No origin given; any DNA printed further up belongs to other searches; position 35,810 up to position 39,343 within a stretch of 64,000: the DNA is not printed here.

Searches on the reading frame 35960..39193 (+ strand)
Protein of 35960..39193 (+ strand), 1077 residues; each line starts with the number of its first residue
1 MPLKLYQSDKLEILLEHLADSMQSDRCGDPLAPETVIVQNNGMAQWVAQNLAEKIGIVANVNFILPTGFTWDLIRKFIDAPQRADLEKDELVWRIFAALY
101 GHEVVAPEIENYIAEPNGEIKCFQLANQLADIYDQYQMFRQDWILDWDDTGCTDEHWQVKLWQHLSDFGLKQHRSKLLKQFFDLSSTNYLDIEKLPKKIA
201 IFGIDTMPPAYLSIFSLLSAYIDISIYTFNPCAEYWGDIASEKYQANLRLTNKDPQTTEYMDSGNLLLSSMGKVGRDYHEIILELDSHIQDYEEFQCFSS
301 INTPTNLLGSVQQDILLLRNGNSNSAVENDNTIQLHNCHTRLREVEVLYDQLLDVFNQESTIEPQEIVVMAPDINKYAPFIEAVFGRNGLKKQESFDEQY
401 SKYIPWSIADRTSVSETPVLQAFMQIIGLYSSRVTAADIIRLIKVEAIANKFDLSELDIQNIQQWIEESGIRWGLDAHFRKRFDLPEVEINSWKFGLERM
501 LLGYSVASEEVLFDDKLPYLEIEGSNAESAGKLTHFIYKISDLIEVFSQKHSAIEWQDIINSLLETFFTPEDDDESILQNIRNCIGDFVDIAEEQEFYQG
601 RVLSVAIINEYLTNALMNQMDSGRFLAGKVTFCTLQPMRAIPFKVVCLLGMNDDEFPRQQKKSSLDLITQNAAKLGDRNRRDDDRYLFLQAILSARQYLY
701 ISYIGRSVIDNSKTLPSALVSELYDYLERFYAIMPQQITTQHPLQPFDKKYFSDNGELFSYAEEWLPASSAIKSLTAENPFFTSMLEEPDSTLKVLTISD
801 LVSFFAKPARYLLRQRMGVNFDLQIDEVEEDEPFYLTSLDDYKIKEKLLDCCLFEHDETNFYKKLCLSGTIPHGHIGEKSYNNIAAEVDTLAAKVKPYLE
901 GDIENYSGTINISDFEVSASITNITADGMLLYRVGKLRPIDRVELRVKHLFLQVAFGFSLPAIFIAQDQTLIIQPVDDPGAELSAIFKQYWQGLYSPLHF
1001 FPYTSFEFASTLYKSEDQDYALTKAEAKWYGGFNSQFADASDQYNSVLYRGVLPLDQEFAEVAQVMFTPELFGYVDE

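Call 73: search_protein_families(library=pfam, proteins=[window:35960-39193:+], max_evalue=0.00001)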
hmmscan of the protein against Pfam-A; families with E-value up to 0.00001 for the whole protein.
window:35960-39193:+ (1077 aa): 2 families
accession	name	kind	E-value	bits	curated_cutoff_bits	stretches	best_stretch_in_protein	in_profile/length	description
PF04257.20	Exonuc_V_gamma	-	2.3e-80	270.6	25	1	3-316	1-312/314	Exodeoxyribonuclease V, gamma subunit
PF17946.7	RecC_C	-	4.8e-42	144.6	22.6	1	795-1011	3-200/202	RecC C-terminal domain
